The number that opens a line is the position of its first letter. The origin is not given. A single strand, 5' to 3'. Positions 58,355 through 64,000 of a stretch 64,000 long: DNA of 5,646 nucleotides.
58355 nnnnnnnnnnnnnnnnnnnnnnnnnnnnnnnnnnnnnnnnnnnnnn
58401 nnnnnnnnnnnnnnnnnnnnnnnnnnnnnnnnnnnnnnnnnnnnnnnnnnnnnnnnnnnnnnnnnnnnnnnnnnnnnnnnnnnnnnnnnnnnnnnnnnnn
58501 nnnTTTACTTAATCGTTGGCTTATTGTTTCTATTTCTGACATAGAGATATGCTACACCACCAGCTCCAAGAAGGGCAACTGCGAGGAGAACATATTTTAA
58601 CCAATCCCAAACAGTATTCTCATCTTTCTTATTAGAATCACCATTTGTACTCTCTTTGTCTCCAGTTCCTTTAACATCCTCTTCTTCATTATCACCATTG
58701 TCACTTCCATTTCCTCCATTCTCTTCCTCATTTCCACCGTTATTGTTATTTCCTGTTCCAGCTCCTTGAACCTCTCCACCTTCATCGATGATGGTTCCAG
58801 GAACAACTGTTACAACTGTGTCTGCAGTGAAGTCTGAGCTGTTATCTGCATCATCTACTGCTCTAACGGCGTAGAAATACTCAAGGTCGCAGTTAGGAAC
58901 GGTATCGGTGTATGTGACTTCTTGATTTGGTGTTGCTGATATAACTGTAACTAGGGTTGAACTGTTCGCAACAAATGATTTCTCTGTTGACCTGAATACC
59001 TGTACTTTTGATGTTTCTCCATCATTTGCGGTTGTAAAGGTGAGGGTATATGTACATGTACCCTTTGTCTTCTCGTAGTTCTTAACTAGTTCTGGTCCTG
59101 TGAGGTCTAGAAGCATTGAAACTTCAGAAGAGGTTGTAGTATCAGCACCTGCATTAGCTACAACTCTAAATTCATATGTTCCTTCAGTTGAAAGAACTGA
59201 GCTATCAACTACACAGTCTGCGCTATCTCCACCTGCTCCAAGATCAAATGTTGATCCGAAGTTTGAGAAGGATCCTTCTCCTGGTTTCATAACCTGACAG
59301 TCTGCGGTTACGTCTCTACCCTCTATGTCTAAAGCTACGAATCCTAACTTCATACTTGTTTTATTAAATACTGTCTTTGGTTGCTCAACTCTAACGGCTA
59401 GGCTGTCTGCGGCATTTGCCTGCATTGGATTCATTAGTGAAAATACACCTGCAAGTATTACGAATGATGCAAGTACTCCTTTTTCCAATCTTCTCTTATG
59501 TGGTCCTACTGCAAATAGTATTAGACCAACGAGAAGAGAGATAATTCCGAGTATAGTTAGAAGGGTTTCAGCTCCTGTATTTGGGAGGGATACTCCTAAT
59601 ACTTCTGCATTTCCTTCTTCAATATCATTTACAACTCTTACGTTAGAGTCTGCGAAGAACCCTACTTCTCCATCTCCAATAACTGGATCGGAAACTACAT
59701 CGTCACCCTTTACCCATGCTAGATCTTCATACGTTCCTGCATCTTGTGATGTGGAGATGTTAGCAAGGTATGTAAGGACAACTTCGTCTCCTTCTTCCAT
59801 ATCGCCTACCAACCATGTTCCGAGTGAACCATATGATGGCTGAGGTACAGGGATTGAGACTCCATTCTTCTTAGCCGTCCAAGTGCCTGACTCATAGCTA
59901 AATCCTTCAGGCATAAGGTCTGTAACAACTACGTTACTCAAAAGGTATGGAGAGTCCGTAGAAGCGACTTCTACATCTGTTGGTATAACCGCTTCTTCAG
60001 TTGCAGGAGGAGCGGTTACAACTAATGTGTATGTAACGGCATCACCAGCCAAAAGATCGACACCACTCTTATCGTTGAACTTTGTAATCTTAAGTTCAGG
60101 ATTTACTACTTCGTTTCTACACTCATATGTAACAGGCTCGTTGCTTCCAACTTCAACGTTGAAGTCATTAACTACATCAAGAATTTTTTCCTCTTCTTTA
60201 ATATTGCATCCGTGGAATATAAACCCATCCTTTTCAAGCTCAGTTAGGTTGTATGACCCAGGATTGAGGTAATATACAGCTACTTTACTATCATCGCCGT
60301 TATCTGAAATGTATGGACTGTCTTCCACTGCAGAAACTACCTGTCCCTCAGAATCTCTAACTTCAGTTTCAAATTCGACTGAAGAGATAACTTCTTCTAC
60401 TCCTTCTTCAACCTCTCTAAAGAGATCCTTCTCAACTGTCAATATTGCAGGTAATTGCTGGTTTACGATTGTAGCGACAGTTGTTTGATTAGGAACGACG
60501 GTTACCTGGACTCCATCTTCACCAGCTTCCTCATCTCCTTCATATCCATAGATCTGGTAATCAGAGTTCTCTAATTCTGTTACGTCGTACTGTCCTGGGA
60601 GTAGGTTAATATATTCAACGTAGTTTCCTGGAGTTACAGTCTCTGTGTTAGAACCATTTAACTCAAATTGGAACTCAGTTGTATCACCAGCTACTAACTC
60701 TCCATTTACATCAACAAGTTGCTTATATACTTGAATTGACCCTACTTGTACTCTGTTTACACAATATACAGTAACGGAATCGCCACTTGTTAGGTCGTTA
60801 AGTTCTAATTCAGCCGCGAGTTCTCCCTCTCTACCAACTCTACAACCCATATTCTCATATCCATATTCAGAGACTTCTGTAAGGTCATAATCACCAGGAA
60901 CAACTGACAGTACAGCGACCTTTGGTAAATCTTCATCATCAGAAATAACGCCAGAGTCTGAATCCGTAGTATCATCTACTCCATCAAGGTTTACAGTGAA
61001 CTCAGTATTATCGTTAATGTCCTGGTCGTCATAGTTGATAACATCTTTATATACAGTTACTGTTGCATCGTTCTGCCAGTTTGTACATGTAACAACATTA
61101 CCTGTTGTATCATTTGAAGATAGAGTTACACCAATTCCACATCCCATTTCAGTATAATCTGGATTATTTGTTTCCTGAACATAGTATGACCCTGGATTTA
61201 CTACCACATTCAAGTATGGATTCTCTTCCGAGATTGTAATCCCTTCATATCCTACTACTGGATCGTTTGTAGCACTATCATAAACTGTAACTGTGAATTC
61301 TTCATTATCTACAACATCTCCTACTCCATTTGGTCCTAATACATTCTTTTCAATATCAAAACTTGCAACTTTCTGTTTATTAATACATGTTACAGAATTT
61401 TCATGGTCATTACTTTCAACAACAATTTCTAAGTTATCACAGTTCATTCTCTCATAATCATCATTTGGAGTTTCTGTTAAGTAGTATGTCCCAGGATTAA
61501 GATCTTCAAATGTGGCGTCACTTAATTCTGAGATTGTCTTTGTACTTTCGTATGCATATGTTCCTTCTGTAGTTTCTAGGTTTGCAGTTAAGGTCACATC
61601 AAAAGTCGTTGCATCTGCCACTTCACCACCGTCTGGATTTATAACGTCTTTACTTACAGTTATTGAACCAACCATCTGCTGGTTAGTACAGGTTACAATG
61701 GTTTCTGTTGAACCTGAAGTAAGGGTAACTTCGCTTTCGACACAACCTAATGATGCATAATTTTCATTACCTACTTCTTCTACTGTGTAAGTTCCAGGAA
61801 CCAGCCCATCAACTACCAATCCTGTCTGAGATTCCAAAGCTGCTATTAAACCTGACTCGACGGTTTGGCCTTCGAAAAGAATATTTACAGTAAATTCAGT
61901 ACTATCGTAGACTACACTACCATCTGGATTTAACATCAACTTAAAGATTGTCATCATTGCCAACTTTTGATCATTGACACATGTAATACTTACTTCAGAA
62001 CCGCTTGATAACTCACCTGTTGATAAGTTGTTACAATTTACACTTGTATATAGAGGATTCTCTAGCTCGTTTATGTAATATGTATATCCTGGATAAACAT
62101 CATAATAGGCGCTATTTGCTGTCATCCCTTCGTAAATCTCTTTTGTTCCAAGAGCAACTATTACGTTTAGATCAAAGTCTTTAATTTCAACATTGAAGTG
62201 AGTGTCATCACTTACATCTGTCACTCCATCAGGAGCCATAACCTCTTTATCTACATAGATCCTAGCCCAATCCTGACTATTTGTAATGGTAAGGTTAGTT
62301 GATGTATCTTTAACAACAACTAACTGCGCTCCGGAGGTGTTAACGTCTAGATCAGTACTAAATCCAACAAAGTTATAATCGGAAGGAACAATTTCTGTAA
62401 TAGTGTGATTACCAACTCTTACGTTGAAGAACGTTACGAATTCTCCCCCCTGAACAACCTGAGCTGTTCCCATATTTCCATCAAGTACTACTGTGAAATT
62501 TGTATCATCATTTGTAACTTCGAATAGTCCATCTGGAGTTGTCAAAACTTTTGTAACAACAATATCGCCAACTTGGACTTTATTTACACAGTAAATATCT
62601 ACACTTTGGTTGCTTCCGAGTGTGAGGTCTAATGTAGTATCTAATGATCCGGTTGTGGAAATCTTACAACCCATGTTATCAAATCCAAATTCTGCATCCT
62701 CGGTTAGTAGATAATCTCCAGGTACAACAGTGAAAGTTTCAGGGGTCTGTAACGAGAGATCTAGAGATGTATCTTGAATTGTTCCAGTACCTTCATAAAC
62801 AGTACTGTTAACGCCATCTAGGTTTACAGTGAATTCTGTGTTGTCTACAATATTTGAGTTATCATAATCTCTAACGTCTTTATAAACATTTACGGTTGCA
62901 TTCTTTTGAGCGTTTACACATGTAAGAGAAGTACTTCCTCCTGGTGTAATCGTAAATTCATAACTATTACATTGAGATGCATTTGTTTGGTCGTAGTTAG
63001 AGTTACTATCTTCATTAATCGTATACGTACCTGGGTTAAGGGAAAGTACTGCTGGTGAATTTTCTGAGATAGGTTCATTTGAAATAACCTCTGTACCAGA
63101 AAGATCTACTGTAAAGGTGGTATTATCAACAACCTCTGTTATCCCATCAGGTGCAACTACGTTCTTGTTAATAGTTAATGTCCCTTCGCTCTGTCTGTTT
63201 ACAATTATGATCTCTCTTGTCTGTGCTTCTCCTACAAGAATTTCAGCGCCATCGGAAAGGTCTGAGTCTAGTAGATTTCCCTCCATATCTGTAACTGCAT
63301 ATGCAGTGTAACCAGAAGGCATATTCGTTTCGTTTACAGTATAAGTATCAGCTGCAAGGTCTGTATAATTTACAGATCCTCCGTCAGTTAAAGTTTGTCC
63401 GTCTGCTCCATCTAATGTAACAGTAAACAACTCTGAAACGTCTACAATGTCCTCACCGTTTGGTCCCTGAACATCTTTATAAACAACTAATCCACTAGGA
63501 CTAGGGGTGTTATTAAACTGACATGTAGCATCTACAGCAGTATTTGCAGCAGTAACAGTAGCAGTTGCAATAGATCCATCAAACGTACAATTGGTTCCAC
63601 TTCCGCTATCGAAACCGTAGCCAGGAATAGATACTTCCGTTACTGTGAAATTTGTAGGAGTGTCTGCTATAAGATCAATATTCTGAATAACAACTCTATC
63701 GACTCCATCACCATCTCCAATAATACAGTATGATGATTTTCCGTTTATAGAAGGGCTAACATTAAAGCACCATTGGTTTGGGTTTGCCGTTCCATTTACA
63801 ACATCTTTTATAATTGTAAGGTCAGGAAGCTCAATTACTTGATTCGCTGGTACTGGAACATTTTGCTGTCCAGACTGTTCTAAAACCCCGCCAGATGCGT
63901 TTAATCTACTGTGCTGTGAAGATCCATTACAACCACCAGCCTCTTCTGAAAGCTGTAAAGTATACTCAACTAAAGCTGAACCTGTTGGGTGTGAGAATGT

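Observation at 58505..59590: Sortase substrate with an internal LPNTG sorting signal followed by a second exported domain and TM anchor; sortase gene overlaps its 3' end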

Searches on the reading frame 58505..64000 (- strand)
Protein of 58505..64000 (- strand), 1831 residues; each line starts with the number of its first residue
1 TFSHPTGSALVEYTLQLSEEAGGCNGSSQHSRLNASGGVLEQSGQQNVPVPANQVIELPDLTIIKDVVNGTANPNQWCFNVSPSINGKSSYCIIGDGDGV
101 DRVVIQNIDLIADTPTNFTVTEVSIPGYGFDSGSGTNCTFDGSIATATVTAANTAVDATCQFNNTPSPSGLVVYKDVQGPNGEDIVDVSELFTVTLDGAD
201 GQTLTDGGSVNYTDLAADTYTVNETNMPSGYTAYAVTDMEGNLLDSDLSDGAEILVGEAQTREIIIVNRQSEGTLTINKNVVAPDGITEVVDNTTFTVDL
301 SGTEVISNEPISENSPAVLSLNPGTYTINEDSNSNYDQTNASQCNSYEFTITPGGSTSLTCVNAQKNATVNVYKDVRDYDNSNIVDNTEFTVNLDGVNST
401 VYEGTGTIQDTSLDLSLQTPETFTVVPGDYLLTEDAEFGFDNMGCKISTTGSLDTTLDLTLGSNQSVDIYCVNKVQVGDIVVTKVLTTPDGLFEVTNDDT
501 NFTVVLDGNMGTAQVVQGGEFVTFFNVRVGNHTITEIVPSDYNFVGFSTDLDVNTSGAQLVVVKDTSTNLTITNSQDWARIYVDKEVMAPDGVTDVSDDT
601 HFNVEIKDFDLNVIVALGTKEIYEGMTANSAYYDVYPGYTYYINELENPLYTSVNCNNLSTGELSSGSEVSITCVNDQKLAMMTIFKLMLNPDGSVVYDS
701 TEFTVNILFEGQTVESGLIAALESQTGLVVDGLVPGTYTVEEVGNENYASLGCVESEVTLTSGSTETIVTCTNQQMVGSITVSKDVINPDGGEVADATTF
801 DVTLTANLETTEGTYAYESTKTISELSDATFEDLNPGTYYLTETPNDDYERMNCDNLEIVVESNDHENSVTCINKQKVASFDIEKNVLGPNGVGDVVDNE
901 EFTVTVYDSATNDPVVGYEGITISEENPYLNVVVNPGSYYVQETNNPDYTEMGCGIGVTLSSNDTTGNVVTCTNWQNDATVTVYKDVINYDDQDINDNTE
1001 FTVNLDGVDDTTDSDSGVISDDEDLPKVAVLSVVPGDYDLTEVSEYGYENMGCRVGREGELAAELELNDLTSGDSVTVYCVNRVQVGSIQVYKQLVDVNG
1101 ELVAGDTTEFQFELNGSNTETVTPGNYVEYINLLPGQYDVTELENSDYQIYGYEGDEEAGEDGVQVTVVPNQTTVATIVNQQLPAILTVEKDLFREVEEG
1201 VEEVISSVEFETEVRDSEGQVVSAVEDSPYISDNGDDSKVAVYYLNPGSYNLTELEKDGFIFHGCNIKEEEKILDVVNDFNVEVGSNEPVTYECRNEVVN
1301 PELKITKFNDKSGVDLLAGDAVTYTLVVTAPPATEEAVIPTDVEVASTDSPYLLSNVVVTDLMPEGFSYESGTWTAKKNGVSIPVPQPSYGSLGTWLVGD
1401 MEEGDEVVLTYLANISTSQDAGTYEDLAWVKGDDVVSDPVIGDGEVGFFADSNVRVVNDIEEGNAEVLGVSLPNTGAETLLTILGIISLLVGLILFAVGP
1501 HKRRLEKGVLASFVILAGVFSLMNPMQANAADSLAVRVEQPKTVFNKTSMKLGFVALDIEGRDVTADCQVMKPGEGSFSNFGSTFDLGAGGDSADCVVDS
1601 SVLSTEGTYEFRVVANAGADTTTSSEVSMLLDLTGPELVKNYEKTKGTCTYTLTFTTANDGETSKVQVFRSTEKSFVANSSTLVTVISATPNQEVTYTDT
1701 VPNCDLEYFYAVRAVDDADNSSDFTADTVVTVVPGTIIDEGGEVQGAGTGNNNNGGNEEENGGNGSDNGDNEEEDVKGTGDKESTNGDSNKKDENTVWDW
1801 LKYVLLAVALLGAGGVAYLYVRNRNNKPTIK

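Call 5: search_protein_families(library=pfam, proteins=[window:58505-63430:-], max_evalue=0.01)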
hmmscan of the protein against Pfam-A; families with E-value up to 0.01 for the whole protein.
window:58505-63430:- (1641 aa): 3 families
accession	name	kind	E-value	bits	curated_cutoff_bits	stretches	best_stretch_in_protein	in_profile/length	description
PF19403.5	SpaA_2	-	1e-14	55.3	25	1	82-160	3-80/96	Prealbumin-like fold domain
PF17802.7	SpaA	-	1.2e-11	45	23.1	2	621-685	26-90/91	Prealbumin-like fold domain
PF00746.26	Gram_pos_anchor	-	0.00051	20.4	20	0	1281-1306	8-35/43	LPXTG cell wall anchor motif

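Call 37: search_protein_families(library=ncbifam, proteins=[window:58505-64000:-], max_evalue=0.01)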
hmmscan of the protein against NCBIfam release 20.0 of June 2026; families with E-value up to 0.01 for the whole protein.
window:58505-64000:- (1831 aa): 0 families

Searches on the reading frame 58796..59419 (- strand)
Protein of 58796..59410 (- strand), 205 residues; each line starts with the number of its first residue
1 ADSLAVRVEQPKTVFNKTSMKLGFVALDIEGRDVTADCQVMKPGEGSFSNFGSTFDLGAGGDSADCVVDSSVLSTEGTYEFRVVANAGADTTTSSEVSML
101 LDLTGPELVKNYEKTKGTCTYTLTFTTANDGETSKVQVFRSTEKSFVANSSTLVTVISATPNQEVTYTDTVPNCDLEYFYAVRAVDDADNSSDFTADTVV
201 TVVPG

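Call 35: find_related_loci(query=A3, collection=genome_contigs, flank=6000)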
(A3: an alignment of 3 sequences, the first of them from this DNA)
Query A3 (203 aa) in genome_contigs; peptide patterns used: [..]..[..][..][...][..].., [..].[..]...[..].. (x = any residue, [..] = any of these).
52 stretches matched a pattern; 16 encode a relative of the query (tblastn E <= 1e-3); 16 distinct loci.
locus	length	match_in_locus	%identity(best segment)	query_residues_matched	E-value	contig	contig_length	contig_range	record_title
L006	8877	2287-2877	47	3-203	9e-55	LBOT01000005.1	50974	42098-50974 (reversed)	MAG: candidate division WS6 bacterium GW2011_GWE2_33_157 UR32_C0005, whole genome shotgun sequence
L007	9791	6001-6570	49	7-203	8e-54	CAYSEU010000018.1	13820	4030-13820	MAG TPA_asm: uncultured Candidatus Saccharibacteria bacterium isolate binchicken_co220_104 genome assembly, contig: NODE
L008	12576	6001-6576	46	1-203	2e-49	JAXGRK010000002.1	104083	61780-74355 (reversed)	MAG: Candidatus Dojkabacteria bacterium isolate AnMBR.bin348 bin348_2, whole genome shotgun sequence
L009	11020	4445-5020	46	1-203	2e-49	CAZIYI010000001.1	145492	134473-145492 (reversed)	MAG TPA_asm: uncultured Candidatus Saccharibacteria bacterium isolate binchicken_co39_587 genome assembly, contig: NODE_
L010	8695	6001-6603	47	1-201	1e-47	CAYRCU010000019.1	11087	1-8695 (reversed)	MAG TPA_asm: uncultured Gammaproteobacteria bacterium isolate SRP338002_co1_166 genome assembly, contig: NODE_5512_lengt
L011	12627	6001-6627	42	1-202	5e-43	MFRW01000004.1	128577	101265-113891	MAG: Candidatus Moranbacteria bacterium RIFCSPHIGHO2_01_FULL_55_24 rifcsphigho2_01_scaffold_474, whole genome shotgun se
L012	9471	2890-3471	43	3-203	4e-43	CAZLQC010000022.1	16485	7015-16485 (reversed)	MAG TPA_asm: uncultured Bdellovibrionales bacterium isolate SRP286056_co1_457 genome assembly, contig: NODE_4272_length_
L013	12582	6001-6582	42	3-203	1e-41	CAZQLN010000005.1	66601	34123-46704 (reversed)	MAG TPA_asm: uncultured Bdellovibrionales bacterium isolate SRP342105_co1_403 genome assembly, contig: NODE_523_length_6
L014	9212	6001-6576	41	3-200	2e-41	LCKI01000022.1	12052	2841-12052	MAG: Parcubacteria group bacterium GW2011_GWC1_45_14 UW95_C0022, whole genome shotgun sequence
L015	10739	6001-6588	40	3-200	6e-39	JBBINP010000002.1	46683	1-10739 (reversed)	MAG: Candidatus Moraniibacteriota bacterium isolate SIF170217_bin_259 NODE_276_length_46683_cov_3.33828, whole genome sh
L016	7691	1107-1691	38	4-197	3e-34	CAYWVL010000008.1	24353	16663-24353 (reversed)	MAG TPA_asm: uncultured Bdellovibrionales bacterium isolate SRP170004_co1_593 genome assembly, contig: NODE_3088_length_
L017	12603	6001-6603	41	1-200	4e-34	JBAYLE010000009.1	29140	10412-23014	MAG: Parcubacteria group bacterium isolate SO_2016_GW1_96 scaffold02861_OW334_2016, whole genome shotgun sequence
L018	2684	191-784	38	1-200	2e-29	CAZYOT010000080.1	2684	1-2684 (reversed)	MAG TPA_asm: uncultured Bdellovibrionales bacterium isolate SRP278252_co2_135 genome assembly, contig: NODE_87713_length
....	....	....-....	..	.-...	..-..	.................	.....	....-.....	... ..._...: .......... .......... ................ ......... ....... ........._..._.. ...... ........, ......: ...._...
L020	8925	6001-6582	42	3-203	6e-41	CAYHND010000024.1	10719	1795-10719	MAG TPA_asm: uncultured Bdellovibrionales bacterium isolate ERP119705_co13_526 genome assembly, contig: NODE_7745_length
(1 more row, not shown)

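Call 40: search_protein_representatives(alignment_id=A2)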
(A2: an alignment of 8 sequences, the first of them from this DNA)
Query: 8 sequences, 206 profile positions. Proteins with E-value up to 0.001 (for the whole library): 4126; up to 1e-10: 1162; up to 1e-30: 480. The best 150 are listed.
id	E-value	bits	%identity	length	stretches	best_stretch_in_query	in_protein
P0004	2.5e-80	285.3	-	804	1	1-205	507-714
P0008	2.8e-80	285.2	-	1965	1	4-206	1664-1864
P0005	6.7e-80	283.9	-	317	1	1-206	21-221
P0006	3.1e-76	271.9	-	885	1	5-202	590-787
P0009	3.8e-76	271.7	-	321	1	3-205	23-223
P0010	1.5e-70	253.4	-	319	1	3-205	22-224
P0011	2.9e-70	252.5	-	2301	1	3-206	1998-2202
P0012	3.5e-70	252.2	-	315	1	7-205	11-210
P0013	3.8e-70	252.1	-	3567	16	80-202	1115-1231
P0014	5.5e-70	251.5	-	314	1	2-204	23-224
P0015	9.6e-69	247.5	-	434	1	5-206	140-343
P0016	2.7e-68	246.0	-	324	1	5-204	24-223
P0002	4.0e-68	245.5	-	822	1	5-206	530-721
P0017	4.9e-68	245.2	-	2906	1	1-206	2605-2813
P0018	1.4e-67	243.7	-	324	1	5-206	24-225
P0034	1.3e-64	234.0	-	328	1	4-205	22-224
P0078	2.6e-61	223.2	-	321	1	3-205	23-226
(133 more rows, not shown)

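Call 58: find_encoding_contigs(protein=P0016, flank=4000, max_places=2)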
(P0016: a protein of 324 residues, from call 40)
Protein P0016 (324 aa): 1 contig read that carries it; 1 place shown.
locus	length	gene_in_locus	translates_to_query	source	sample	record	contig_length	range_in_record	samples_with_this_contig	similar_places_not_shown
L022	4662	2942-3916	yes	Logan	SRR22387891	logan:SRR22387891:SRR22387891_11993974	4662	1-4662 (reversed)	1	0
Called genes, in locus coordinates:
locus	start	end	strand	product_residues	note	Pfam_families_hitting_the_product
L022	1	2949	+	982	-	?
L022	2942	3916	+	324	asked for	-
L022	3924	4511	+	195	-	PF04203:Sortase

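Call 59: find_encoding_contigs(protein=P0034, flank=4000, max_places=2)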
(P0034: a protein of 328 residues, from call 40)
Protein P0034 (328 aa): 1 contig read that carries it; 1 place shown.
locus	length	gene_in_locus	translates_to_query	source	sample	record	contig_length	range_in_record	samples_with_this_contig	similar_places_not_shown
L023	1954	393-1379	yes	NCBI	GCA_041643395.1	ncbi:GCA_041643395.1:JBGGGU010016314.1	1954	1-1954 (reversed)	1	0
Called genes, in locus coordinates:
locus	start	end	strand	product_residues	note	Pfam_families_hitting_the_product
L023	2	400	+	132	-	?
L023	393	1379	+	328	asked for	-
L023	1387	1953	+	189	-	?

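Call 60: find_encoding_contigs(protein=P0078, flank=4000, max_places=2)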
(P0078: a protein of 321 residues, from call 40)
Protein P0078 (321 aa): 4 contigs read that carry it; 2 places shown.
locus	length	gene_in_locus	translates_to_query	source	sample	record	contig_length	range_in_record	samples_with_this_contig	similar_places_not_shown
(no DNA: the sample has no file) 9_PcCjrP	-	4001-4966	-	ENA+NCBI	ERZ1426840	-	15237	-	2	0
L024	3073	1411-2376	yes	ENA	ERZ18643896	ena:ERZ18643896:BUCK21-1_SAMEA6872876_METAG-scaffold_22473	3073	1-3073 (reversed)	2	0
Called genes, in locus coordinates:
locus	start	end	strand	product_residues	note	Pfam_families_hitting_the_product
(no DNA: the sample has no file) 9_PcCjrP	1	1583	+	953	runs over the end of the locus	?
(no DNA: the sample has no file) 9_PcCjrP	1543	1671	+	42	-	-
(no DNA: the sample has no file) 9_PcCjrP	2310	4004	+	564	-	PF13620:CarboxypepD_reg (faint), PF17802:SpaA (faint), PF19403:SpaA_2 (faint), PF17210:SdrD_B, PF24514:SpaA_4 (weak)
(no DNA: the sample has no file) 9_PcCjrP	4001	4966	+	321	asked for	-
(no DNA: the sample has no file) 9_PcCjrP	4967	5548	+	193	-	PF04203:Sortase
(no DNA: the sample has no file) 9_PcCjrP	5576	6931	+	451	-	-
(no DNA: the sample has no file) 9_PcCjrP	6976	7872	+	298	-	PF00188:CAP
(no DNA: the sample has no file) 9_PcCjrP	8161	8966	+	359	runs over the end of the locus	PF00483:NTP_transferase, PF12804:NTP_transf_3 (weak), PF25084:LbH_EIF2B, PF25087:GMPPB_C (faint), PF25247:LbH_GLGC (faint)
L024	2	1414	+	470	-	?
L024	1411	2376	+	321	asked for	-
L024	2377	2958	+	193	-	PF04203:Sortase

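Call 63: search_solved_structures(query=A2, max_evalue=1)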
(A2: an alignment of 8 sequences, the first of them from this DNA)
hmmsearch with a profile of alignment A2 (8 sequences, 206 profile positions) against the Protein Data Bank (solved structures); distinct sequences matched with E-value up to 1: 1.
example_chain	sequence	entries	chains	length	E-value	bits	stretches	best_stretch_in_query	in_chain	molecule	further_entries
3bz5_A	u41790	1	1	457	0.96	12.3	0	125-176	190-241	Internalin-J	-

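Call 70: list_cluster_members(proteins=[P0008])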
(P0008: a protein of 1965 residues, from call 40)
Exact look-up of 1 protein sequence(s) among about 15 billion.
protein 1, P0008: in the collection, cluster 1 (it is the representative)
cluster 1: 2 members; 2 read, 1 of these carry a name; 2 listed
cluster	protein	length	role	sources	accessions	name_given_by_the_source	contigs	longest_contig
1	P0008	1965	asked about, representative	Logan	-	-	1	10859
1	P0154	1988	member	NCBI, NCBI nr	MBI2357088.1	hypothetical protein HYV12_03510 [Candidatus Dojkabacteria bacterium] | hypothetical protein [Candidatus Dojkabacteria bacterium]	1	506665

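Call 85: search_protein_families(library=pfam, proteins=[window:58796-59410:-], max_evalue=1)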
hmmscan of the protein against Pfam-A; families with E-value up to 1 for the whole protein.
window:58796-59410:- (205 aa): 1 family
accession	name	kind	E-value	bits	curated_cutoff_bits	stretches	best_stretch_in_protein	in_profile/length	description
PF07705.17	CARDB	-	0.21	12.2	22.7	1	114-190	14-87/101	CARDB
